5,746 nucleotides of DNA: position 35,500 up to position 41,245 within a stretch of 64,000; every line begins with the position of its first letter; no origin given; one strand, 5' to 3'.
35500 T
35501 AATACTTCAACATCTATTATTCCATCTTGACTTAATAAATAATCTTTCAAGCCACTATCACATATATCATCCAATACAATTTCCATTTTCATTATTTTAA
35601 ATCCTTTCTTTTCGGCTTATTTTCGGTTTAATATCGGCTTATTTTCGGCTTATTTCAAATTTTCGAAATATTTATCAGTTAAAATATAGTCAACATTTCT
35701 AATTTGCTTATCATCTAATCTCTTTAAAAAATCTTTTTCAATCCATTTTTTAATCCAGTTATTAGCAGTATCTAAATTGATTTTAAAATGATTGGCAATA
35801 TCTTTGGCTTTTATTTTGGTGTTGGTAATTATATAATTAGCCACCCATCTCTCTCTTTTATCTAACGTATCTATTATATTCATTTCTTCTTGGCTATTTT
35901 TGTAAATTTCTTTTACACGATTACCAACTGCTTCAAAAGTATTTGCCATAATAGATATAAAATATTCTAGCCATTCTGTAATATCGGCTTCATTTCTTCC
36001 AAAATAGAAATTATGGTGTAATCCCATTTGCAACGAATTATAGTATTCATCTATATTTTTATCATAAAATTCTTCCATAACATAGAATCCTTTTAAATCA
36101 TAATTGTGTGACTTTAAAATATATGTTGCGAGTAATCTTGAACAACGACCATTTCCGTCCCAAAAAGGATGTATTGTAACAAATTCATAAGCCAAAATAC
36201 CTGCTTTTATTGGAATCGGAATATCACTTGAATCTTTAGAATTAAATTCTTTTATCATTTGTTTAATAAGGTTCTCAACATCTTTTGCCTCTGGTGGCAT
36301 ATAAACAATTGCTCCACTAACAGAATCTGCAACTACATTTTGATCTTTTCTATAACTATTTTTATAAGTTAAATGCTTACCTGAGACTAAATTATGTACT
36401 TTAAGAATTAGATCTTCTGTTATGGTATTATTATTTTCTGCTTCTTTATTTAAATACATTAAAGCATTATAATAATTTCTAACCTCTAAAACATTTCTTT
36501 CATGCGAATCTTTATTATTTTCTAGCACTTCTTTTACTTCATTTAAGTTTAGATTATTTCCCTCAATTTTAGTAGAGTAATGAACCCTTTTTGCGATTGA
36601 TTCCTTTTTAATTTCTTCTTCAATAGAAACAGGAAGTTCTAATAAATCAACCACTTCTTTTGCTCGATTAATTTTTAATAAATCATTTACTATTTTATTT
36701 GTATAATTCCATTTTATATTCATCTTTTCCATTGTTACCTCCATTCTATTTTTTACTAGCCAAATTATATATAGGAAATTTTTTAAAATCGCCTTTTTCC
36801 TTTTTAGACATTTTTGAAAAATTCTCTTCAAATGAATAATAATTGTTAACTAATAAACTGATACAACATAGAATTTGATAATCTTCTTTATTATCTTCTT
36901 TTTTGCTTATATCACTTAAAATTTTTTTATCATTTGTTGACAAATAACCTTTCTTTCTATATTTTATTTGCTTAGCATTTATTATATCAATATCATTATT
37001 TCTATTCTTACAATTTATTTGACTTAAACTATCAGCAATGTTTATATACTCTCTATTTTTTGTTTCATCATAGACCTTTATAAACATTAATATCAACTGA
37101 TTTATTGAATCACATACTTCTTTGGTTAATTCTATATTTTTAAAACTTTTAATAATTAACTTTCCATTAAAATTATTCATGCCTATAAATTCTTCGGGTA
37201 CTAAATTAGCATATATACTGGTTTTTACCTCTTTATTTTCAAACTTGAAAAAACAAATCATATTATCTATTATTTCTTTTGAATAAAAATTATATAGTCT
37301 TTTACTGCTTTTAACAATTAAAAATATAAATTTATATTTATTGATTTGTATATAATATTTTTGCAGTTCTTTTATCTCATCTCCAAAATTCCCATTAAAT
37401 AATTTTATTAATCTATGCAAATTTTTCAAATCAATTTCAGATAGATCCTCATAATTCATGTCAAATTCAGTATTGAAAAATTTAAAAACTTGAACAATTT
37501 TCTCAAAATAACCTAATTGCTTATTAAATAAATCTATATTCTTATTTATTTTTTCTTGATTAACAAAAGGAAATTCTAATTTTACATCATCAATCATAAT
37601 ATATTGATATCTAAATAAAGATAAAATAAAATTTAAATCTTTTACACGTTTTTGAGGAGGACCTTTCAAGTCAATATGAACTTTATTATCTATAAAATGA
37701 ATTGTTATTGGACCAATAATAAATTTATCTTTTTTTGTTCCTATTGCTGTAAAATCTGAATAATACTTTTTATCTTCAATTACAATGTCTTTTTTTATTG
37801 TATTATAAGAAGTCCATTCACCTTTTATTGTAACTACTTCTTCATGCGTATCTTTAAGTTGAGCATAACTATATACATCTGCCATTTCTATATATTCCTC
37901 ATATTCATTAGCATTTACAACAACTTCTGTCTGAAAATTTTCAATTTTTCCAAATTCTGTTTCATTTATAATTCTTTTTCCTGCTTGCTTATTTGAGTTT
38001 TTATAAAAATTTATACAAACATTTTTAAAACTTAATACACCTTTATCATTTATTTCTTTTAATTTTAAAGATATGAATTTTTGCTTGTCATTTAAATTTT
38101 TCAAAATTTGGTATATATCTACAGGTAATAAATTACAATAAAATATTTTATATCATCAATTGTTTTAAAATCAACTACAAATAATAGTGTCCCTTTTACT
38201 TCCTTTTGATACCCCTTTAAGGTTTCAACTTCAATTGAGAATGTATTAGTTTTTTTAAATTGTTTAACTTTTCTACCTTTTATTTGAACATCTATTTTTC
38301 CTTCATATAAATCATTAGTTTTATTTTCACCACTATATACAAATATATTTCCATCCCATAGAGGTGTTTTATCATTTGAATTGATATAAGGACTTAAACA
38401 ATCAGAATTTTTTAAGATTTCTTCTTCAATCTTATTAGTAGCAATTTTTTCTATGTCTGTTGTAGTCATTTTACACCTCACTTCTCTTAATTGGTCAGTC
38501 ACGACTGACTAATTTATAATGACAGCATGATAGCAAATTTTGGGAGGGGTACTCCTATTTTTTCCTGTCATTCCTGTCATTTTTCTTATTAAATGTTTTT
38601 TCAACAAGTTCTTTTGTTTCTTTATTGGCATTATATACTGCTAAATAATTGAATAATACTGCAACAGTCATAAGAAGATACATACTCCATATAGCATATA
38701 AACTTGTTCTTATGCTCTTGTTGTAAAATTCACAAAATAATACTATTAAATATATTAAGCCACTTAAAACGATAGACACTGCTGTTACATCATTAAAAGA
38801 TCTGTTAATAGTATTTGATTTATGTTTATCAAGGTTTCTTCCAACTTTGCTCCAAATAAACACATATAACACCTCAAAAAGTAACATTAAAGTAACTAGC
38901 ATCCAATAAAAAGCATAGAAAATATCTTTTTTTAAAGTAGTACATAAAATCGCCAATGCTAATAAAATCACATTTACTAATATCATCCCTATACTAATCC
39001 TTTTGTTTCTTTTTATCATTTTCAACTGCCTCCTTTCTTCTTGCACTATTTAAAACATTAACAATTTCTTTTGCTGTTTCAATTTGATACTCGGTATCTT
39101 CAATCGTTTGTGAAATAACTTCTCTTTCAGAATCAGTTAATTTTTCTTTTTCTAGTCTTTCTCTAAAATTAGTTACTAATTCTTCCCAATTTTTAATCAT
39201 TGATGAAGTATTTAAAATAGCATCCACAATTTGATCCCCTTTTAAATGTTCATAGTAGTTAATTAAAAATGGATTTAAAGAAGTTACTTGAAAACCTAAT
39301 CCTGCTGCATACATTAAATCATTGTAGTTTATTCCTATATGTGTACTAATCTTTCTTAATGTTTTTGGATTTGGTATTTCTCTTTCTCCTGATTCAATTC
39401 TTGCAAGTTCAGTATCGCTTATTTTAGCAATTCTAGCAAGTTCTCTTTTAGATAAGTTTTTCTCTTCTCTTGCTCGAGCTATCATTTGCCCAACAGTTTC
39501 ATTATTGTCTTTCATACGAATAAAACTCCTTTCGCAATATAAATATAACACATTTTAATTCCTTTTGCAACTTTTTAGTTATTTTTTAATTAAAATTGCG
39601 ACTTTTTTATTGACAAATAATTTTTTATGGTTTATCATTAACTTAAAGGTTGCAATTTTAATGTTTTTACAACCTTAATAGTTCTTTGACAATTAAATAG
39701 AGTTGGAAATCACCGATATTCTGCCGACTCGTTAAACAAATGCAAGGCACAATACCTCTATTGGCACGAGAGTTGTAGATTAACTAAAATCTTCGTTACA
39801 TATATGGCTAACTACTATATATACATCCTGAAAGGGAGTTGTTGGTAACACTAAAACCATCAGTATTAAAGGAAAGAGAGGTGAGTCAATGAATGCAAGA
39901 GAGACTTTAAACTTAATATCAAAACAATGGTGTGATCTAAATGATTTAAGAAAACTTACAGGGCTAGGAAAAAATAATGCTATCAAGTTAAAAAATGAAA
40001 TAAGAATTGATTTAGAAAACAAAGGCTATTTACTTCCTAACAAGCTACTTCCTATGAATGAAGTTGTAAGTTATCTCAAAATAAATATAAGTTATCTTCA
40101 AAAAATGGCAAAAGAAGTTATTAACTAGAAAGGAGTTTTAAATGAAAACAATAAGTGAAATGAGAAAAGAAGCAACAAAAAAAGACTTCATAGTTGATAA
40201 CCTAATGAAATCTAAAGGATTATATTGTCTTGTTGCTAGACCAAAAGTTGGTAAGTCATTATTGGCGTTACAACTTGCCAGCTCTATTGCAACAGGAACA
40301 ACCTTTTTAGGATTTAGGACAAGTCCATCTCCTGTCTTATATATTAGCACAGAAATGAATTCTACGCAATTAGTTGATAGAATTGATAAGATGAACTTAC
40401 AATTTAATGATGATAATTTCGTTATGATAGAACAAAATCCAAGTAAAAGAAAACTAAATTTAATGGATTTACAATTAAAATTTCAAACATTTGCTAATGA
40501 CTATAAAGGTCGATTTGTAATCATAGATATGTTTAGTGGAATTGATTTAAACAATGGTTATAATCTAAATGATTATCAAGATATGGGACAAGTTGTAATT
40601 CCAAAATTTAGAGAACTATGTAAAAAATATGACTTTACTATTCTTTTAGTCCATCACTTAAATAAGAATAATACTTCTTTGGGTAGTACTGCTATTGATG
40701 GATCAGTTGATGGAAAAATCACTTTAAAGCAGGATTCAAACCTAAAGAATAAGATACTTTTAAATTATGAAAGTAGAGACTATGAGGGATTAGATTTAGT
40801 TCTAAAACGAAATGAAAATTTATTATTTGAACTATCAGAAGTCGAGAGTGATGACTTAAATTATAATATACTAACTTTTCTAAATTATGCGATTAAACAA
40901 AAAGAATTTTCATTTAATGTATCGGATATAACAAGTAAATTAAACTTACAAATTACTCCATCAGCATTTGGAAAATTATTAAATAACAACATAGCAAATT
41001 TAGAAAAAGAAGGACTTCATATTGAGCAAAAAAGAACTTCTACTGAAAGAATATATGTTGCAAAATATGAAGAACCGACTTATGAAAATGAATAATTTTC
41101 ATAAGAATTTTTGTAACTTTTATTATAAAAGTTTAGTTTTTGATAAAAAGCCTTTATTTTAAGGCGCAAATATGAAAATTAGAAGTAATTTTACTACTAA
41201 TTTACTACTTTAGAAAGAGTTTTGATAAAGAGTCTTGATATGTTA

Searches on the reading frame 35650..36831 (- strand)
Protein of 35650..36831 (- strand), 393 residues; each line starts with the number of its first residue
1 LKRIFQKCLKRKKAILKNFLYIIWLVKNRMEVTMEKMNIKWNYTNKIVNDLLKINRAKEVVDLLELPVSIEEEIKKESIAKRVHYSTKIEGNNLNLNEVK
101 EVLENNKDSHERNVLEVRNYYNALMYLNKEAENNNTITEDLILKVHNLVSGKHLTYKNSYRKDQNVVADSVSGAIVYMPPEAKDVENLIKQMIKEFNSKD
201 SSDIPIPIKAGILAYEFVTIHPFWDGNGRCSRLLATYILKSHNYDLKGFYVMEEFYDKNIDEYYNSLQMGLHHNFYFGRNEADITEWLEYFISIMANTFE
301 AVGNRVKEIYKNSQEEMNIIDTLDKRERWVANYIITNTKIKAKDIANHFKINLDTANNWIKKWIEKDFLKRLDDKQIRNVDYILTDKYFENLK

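Call 85: search_protein_families(library=pfam, proteins=[window:35650-36831:-], max_evalue=0.0001)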
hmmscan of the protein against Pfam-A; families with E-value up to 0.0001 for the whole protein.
window:35650-36831:- (393 aa): 1 family
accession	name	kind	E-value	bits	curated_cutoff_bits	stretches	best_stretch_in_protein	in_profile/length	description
PF02661.23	Fic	-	2e-17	64.2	24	1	137-239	2-93/93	Fic/DOC family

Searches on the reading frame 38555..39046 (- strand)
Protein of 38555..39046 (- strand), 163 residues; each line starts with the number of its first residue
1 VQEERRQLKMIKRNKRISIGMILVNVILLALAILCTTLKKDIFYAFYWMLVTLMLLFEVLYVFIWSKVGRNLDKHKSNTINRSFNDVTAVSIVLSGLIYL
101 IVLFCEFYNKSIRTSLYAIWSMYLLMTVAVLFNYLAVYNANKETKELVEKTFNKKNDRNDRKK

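Call 85: search_protein_families(library=pfam, proteins=[window:38555-39046:-], max_evalue=0.0001)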
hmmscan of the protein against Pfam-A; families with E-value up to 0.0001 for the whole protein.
window:38555-39046:- (163 aa): 1 family
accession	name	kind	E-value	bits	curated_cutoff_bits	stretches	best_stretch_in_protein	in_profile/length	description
PF13347.12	MFS_2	-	7.1e-05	22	27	1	24-144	80-200/427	MFS/sugar transport protein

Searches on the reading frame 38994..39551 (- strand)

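Call 85: search_protein_families(library=pfam, proteins=[window:38994-39551:-], max_evalue=0.0001)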
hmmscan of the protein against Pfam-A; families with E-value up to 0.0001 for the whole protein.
window:38994-39551:- (185 aa): 4 families
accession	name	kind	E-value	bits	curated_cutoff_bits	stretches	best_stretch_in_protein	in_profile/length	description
PF12844.13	HTH_19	-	4.8e-14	52.4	30.2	1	21-84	1-63/64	Helix-turn-helix domain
PF01381.28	HTH_3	-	2.1e-11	44.1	23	1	24-76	1-52/55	Helix-turn-helix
PF13560.12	HTH_31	-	4.1e-07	30.7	27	1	21-70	3-52/64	Helix-turn-helix domain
PF13443.12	HTH_26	-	1.9e-05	25.2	22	1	28-80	6-58/63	Cro/C1-type HTH DNA-binding domain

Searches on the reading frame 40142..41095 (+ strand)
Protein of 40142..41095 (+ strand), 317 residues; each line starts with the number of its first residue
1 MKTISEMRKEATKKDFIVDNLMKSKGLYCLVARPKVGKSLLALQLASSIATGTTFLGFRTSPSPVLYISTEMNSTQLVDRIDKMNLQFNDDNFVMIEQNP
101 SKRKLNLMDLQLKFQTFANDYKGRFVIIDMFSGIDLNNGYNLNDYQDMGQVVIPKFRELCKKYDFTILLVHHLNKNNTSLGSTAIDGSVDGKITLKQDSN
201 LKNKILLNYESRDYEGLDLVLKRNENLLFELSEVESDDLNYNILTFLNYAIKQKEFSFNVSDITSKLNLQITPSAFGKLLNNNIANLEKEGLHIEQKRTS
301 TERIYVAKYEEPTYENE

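Call 85: search_protein_families(library=pfam, proteins=[window:40142-41095:+], max_evalue=0.0001)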
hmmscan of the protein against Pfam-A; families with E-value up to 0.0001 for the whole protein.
window:40142-41095:+ (317 aa): 3 families
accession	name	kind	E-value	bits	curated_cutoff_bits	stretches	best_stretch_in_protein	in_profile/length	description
PF13481.12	AAA_25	-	7.5e-28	97.9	27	1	11-177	19-194/195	AAA domain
PF03796.21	DnaB_C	-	1.2e-08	35.1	27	1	23-85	17-71/255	DnaB-like helicase C terminal domain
PF06745.19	ATPase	-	2.1e-06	27.7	26.6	1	33-200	27-192/231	KaiC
